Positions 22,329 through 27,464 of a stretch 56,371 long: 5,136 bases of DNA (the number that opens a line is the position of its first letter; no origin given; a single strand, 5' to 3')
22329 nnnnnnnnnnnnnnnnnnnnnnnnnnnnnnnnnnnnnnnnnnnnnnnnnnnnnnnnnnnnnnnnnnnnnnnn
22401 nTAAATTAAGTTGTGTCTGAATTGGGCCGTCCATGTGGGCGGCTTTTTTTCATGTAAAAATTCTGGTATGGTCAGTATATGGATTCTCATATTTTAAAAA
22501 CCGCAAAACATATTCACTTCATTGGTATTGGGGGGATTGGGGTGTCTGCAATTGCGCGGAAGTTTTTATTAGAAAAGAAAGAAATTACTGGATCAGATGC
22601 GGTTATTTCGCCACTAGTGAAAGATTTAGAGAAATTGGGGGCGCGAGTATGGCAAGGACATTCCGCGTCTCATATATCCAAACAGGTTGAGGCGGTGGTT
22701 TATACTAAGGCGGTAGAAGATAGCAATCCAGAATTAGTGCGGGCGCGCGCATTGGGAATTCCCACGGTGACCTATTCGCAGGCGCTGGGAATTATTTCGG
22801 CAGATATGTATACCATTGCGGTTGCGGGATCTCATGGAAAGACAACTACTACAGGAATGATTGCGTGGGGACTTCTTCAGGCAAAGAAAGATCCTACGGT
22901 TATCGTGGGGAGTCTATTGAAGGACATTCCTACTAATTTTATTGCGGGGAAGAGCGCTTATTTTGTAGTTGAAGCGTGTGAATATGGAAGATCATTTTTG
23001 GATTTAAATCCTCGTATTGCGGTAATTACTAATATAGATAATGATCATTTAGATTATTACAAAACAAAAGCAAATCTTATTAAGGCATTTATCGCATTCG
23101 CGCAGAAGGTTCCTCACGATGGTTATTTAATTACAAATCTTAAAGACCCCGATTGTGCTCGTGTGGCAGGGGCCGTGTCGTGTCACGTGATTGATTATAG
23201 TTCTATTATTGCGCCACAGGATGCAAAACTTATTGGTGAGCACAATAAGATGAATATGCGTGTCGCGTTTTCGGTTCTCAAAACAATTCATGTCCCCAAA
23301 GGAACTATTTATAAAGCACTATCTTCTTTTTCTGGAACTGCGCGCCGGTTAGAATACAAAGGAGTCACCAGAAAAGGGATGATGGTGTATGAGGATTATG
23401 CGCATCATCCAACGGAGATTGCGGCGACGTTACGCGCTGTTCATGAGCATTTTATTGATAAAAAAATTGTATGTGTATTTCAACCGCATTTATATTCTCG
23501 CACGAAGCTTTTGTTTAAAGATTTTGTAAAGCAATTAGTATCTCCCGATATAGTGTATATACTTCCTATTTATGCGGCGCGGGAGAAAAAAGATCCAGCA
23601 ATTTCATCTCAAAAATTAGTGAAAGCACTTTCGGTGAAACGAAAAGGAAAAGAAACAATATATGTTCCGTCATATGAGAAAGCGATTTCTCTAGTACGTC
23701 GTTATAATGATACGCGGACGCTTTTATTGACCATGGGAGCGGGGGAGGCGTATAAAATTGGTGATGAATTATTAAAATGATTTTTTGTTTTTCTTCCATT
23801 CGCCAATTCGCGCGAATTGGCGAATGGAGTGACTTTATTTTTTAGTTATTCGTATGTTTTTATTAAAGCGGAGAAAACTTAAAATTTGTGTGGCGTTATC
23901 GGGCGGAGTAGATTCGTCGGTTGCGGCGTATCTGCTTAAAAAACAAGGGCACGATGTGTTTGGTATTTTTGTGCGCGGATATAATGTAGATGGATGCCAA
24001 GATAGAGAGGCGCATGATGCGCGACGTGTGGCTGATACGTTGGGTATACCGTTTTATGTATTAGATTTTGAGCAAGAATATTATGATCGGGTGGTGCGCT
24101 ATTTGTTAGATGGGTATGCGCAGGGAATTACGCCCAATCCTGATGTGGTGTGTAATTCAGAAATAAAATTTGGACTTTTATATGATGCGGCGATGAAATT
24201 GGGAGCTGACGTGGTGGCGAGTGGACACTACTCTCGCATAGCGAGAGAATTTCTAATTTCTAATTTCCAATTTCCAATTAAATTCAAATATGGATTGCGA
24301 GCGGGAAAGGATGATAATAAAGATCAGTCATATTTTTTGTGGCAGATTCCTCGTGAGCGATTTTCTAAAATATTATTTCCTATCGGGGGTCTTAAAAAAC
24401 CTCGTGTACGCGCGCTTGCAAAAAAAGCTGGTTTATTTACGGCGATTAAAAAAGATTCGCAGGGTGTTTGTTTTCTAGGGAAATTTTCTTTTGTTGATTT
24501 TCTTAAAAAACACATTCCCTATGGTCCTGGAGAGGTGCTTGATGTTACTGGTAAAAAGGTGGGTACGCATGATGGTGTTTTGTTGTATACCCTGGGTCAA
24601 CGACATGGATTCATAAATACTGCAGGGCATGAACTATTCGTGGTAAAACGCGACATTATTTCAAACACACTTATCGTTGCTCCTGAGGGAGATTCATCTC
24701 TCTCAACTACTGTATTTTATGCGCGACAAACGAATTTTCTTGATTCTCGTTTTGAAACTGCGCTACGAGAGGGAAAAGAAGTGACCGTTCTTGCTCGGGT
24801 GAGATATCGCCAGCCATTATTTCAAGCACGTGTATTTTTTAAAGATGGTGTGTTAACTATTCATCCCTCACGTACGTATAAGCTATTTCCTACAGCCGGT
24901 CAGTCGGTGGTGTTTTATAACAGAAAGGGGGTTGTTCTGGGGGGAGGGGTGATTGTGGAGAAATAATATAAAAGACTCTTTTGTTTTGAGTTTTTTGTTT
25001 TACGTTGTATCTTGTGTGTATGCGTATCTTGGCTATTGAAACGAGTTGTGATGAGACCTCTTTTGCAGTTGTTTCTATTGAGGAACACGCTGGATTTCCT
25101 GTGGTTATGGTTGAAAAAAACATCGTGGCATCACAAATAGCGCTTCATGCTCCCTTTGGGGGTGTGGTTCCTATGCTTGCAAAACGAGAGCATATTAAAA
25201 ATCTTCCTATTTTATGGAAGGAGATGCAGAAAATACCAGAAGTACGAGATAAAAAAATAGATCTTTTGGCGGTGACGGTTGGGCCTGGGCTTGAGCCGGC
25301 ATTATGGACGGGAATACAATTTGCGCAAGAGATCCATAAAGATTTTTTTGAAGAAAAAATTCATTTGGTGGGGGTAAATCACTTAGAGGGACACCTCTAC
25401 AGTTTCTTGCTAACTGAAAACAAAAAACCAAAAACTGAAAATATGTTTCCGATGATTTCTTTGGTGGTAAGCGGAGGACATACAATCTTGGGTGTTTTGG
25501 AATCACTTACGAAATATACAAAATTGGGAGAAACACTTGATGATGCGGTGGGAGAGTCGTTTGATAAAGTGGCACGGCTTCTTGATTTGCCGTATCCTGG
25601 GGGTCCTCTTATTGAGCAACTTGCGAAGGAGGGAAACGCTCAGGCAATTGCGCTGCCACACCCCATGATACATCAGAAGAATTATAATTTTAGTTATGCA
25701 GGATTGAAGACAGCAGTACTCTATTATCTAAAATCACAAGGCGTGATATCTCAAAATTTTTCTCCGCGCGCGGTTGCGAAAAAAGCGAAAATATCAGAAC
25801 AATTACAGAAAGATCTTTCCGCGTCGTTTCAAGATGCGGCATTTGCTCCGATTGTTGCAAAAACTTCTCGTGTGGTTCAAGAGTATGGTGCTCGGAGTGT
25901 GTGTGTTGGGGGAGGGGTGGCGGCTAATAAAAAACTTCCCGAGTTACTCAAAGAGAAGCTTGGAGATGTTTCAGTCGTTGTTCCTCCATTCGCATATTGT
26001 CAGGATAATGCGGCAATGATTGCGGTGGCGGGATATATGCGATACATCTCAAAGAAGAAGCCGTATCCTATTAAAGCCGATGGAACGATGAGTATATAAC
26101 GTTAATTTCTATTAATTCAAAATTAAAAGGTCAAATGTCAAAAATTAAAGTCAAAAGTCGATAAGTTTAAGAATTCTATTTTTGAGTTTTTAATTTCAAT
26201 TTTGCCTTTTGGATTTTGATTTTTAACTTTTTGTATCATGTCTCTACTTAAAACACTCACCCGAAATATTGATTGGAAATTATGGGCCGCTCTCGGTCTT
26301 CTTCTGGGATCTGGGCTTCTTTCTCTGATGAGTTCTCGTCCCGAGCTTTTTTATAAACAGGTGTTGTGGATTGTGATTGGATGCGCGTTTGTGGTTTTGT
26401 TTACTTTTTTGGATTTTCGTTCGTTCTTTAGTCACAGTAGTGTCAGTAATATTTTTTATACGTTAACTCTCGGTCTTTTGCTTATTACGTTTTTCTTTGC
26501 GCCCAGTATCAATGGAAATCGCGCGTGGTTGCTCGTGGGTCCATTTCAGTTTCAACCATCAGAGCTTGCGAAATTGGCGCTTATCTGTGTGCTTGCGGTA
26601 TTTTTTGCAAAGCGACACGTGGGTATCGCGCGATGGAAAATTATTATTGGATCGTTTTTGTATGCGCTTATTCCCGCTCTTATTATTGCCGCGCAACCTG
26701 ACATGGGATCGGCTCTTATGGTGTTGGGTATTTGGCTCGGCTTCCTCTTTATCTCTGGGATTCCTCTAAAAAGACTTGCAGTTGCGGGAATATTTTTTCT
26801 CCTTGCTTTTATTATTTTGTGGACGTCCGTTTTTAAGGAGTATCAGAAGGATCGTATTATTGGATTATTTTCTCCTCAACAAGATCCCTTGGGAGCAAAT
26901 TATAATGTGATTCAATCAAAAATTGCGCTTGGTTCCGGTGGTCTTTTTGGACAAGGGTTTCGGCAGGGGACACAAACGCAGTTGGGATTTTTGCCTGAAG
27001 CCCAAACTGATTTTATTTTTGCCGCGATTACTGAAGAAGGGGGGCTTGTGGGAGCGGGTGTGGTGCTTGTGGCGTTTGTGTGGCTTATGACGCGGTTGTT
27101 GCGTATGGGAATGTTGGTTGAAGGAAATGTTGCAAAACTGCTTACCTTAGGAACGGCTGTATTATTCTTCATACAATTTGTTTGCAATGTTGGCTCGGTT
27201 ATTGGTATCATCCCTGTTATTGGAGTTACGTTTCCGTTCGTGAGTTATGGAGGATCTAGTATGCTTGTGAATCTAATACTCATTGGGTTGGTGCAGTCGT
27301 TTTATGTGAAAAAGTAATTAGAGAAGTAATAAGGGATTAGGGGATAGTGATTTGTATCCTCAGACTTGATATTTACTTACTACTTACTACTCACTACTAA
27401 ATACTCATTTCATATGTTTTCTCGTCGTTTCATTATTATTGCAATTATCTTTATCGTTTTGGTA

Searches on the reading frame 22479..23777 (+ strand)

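Call 18: search_protein_families(library=pfam, proteins=[window:22479-23777:+], max_evalue=0.001)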
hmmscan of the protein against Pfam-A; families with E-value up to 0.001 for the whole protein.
window:22479-23777:+ (433 aa): 3 families
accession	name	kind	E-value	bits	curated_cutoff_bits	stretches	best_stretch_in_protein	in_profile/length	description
PF01225.30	Mur_ligase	-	8.7e-22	77.7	21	1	11-109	1-93/95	Mur ligase family, catalytic domain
PF08245.18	Mur_ligase_M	-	3.7e-21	76.4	24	1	115-241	1-146/200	Mur ligase middle domain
PF02875.26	Mur_ligase_C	-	5.5e-17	63.2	28.4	1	289-422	1-127/127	Mur ligase, glutamate ligase domain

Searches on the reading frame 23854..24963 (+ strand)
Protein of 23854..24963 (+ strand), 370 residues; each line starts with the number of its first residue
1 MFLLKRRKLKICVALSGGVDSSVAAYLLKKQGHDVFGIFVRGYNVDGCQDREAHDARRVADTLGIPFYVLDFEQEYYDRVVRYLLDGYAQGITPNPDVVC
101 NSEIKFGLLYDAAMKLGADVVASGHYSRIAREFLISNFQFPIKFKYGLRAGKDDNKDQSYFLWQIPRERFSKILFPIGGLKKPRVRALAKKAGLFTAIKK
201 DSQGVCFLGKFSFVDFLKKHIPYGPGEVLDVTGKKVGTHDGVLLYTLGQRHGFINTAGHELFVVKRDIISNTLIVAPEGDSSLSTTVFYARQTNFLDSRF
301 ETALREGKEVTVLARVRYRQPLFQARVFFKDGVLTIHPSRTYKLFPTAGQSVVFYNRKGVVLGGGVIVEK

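Call 18: search_protein_families(library=pfam, proteins=[window:23854-24963:+], max_evalue=0.001)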
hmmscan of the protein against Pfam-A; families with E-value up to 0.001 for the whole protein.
window:23854-24963:+ (370 aa): 9 families
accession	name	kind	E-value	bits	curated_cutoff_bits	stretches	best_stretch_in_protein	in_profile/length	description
PF03054.22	tRNA_Me_trans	-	8e-67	225.3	20.6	1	10-210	2-202/202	tRNA methyl transferase HUP domain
PF20259.3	tRNA_Me_trans_M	-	3.6e-16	58.9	27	1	215-276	2-65/66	tRNA methyl transferase PRC-barrel domain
PF20258.4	tRNA_Me_trans_C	-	2.1e-07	31.6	20.6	1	288-367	4-77/77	Aminomethyltransferase beta-barrel domain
PF00733.27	Asn_synthase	-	9.9e-07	29.2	21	1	9-76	18-83/354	Asparagine synthase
PF02540.23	NAD_synthase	-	8.5e-06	25.5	21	1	10-125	20-129/242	NAD synthase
PF24167.1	DUF7411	-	1.4e-05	25.2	28.7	1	10-88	2-75/194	Family of unknown function (DUF7411)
PF06508.19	QueC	-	0.00012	22.1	22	1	11-73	2-61/210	Queuosine biosynthesis protein QueC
PF01171.26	ATP_bind_3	-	0.00038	20.7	27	1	10-74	1-68/182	PP-loop family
PF02568.20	ThiI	-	0.00039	20.5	20.5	0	13-51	8-46/197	Thiamine biosynthesis protein (ThiI)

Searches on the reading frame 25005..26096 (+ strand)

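Call 18: search_protein_families(library=pfam, proteins=[window:25005-26096:+], max_evalue=0.001)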
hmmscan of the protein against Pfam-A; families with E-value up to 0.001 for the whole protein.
window:25005-26096:+ (364 aa): 3 families
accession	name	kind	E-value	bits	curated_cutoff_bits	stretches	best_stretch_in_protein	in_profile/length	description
PF00814.31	TsaD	-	2.4e-73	247.6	24.8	1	38-340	4-263/264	tRNA N6-adenosine threonylcarbamoyltransferase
PF22521.2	HypF_C_2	-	3.9e-05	24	27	1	237-322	143-220/241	Carbamoyltransferase, Kae1-like Domain, second subdomain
PF02543.21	Carbam_trans_N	-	0.00036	20.5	24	1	248-330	255-335/346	Carbamoyltransferase N-terminus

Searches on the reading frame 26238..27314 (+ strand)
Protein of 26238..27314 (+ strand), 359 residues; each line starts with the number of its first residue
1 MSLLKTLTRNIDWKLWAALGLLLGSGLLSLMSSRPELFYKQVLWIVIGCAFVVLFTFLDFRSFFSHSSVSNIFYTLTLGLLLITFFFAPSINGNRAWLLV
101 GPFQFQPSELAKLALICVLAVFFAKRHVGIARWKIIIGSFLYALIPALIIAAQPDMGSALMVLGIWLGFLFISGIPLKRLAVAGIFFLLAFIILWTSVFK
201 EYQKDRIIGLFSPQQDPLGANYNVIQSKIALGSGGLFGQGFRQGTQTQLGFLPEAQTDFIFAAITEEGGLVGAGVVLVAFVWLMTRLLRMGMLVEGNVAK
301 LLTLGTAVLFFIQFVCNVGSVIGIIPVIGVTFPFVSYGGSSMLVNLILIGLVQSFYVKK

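Call 18: search_protein_families(library=pfam, proteins=[window:26238-27314:+], max_evalue=0.001)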
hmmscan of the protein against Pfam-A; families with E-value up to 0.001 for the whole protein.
window:26238-27314:+ (359 aa): 1 family
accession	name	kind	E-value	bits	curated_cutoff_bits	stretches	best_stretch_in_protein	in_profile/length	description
PF01098.24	FTSW_RODA_SPOVE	-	1.1e-84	284.9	26.4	1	34-354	34-349/356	Cell cycle protein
